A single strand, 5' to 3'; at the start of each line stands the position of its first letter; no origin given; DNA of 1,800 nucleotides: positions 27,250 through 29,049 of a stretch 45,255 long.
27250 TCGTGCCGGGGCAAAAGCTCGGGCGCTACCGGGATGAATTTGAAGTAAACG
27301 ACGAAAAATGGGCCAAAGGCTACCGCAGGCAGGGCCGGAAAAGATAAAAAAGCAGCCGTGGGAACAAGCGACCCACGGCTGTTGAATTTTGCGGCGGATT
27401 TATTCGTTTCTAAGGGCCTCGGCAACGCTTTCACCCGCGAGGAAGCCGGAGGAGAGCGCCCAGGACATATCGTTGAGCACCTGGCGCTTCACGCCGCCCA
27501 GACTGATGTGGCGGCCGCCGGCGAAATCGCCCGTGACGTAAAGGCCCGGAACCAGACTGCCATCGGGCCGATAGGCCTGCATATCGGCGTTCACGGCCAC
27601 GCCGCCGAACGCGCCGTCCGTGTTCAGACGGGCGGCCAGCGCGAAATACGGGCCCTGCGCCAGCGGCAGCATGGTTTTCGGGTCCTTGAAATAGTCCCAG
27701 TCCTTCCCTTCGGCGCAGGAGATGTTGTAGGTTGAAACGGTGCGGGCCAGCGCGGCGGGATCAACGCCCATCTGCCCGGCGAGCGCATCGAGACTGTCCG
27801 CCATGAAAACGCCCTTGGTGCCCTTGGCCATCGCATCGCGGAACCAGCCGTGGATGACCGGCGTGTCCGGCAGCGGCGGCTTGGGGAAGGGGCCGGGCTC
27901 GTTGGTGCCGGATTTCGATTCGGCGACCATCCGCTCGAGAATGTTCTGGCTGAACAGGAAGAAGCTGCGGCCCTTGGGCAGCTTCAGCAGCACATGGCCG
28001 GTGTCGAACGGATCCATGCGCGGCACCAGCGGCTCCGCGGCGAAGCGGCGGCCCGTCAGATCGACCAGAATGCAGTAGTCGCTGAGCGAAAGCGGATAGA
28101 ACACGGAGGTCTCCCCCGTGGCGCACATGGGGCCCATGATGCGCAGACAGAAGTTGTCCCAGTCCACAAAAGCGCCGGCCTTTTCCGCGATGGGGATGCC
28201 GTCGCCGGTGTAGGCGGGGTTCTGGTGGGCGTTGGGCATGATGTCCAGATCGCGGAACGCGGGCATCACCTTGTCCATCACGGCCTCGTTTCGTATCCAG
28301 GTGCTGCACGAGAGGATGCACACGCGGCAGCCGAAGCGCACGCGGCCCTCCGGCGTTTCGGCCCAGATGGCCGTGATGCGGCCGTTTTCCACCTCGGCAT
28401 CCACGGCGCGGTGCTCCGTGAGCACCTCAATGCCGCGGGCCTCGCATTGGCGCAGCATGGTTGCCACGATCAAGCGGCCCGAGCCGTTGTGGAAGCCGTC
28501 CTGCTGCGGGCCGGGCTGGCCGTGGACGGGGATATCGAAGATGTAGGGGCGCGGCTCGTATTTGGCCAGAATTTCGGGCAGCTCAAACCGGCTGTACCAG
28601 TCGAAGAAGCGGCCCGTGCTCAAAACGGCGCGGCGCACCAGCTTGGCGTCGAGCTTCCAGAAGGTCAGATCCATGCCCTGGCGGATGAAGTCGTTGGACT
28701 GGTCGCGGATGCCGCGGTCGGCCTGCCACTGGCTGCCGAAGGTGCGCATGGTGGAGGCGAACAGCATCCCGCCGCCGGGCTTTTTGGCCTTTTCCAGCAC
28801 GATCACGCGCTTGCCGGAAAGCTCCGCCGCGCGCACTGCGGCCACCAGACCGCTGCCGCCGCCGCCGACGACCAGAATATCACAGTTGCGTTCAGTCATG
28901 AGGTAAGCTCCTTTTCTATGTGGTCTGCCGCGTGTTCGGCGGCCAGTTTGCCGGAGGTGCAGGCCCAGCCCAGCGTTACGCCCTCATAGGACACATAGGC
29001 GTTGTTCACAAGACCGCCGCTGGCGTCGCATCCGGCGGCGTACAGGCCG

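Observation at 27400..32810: Divergent five-gene cluster: two coupled FAD_binding_2 flavoenzymes facing three coupled NTF2/SnoaL-like proteins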

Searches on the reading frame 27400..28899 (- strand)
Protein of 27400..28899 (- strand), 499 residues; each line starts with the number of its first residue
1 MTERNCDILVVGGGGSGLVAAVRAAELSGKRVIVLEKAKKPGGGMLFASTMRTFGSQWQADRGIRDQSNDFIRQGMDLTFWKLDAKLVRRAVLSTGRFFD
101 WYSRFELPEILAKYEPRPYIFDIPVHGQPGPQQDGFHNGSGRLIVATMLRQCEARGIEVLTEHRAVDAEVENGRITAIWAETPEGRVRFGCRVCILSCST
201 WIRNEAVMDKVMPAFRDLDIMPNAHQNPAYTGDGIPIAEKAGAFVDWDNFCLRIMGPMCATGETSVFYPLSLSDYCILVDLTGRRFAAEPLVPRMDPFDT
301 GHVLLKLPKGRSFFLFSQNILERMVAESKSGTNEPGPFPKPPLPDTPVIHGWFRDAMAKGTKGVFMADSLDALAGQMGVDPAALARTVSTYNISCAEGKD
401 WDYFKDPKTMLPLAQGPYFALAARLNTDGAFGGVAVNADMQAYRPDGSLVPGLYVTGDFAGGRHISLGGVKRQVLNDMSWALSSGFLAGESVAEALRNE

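Call 3: search_protein_families(library=pfam, proteins=[window:27400-28899:-], max_evalue=0.01)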
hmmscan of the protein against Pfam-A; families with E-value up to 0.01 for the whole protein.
window:27400-28899:- (499 aa): 8 families
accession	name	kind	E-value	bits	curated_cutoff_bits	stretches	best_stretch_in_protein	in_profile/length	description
PF00890.30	FAD_binding_2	-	1.4e-30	107.2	20.4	1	7-463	1-403/414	FAD binding domain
PF12831.13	FAD_oxidored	-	5.8e-12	46.1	27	1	7-195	1-141/416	FAD dependent oxidoreductase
PF01266.30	DAO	-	5.4e-11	43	27.9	1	7-222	1-223/353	FAD dependent oxidoreductase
PF03486.20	HI0933_like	-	2.5e-08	34.1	50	1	7-46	2-40/244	HI0933-like protein Rossmann domain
PF13450.12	NAD_binding_8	-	8.3e-07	29.6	21.9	1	10-45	1-35/68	NAD(P)-binding Rossmann-like domain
PF07992.20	Pyr_redox_2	-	2.9e-05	24.1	26.1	1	7-60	2-55/291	Pyridine nucleotide-disulphide oxidoreductase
PF01946.23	Thi4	-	3.2e-05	23.7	26.2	1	6-46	18-58/235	Thi4 family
PF00070.33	Pyr_redox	-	0.002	19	22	0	8-42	2-35/82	Pyridine nucleotide-disulphide oxidoreductase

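Call 4: search_protein_families(library=ncbifam, proteins=[window:27400-28899:-], max_evalue=0.01)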
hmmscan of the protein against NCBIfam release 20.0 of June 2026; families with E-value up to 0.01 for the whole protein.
window:27400-28899:- (499 aa): 51 families (the best 25 are shown)
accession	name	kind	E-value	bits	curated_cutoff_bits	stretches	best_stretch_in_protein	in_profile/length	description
NF053717.1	VnlPnlRedVprA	equivalog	1.4e-36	126.4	600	1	4-462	5-448/481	vinyl phenol reductase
TIGR01813.1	flavo_cyto_c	subfamily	6e-32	110.9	285.45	1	7-464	1-422/444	flavocytochrome c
NF004789.0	PRK06134.1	subfamily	1.6e-30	106.2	747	3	367-458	429-536/581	FAD-dependent oxidoreductase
NF006130.0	PRK08274.1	equivalog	6.2e-30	104.4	369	1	3-466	3-435/467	FAD-dependent tricarballylate dehydrogenase TcuA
NF009478.0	PRK12844.1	equivalog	2.9e-29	101.8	789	2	140-459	208-518/559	3-ketosteroid-delta-1-dehydrogenase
NF005064.0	PRK06481.1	equivalog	2.6e-24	85.8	542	2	366-464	377-475/506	flavocytochrome c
NF005882.1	PRK07843.1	equivalog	1.3e-23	83.2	788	2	140-459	200-517/547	3-oxosteroid 1-dehydrogenase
NF005510.0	PRK07121.1-3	subfamily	4.2e-23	81.9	481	3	366-462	358-458/492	FAD-binding protein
NF009476.0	PRK12839.1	equivalog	4.8e-23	81.1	940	3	369-495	429-567/572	FAD-dependent oxidoreductase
NF005511.0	PRK07121.1-4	equivalog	3e-22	78.8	466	2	193-462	270-513/553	FAD-binding protein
NF009473.0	PRK12835.1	subfamily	4.5e-22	78.2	837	2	171-459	243-536/585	FAD-binding protein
NF009477.0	PRK12843.1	equivalog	2.5e-20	72.5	758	3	364-458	428-537/578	FAD-dependent oxidoreductase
NF053677.1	Desat2ChcC2Cyan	equivalog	1.9e-19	69.5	900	2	137-494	198-553/558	4-oxocyclohex-2-ene-1-carboxylate 5-dehydrogenase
NF053676.1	4oxCHCAChcC1Cy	equivalog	6e-18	64.5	1000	2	365-460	386-497/528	4-oxocyclohexanecarboxylate 2-dehydrogenase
NF005509.0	PRK07121.1-2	subfamily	8.4e-17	60.9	630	2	364-460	395-492/527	FAD-binding protein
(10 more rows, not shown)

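Call 63: search_solved_structures(query=window:27400-28899:-, max_evalue=1e-10, show_alignments=1)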
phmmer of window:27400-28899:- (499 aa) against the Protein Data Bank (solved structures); distinct sequences matched with E-value up to 1e-10: 18.
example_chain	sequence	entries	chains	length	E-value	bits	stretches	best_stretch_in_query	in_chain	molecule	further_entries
1qo8_A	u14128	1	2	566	1.4e-19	73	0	364-476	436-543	FLAVOCYTOCHROME C3 FUMARATE REDUCTASE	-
1d4c_A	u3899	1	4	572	1.4e-18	69.7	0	5-246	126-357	FLAVOCYTOCHROME C FUMARATE REDUCTASE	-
6t85_A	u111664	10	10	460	1.8e-18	69.4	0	4-320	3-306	Urocanate reductase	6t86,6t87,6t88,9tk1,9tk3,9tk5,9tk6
1kss_A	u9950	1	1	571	2.1e-18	69.2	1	366-494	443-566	flavocytochrome c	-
1p2h_A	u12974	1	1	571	2.5e-18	68.9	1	366-494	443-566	flavocytochrome c3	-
1p2e_A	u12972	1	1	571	2.6e-18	68.9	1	366-494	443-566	flavocytochrome c3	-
1qjd_A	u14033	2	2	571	2.6e-18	68.9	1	366-494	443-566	FLAVOCYTOCHROME C3 | Fumarate reductase flavoprotein subunit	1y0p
1jrz_A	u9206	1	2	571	3e-18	68.7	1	366-494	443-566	FLAVOCYTOCHROME C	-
1jry_A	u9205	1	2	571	3e-18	68.7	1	366-494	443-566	FLAVOCYTOCHROME C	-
1q9i_A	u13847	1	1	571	3.1e-18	68.6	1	366-494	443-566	flavocytochrome c3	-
2b7s_A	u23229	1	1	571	3.3e-18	68.5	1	366-494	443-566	Fumarate reductase flavoprotein subunit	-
1jrx_A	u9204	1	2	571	3.9e-18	68.3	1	366-494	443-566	FLAVOCYTOCHROME C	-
1ksu_A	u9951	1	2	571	4.7e-18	68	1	366-494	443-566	flavocytochrome c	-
2b7r_A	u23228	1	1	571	4.8e-18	68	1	366-494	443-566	Fumarate reductase flavoprotein subunit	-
1e39_A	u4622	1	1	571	4.9e-18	68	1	366-494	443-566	FUMARATE REDUCTASE FLAVOPROTEIN SUBUNIT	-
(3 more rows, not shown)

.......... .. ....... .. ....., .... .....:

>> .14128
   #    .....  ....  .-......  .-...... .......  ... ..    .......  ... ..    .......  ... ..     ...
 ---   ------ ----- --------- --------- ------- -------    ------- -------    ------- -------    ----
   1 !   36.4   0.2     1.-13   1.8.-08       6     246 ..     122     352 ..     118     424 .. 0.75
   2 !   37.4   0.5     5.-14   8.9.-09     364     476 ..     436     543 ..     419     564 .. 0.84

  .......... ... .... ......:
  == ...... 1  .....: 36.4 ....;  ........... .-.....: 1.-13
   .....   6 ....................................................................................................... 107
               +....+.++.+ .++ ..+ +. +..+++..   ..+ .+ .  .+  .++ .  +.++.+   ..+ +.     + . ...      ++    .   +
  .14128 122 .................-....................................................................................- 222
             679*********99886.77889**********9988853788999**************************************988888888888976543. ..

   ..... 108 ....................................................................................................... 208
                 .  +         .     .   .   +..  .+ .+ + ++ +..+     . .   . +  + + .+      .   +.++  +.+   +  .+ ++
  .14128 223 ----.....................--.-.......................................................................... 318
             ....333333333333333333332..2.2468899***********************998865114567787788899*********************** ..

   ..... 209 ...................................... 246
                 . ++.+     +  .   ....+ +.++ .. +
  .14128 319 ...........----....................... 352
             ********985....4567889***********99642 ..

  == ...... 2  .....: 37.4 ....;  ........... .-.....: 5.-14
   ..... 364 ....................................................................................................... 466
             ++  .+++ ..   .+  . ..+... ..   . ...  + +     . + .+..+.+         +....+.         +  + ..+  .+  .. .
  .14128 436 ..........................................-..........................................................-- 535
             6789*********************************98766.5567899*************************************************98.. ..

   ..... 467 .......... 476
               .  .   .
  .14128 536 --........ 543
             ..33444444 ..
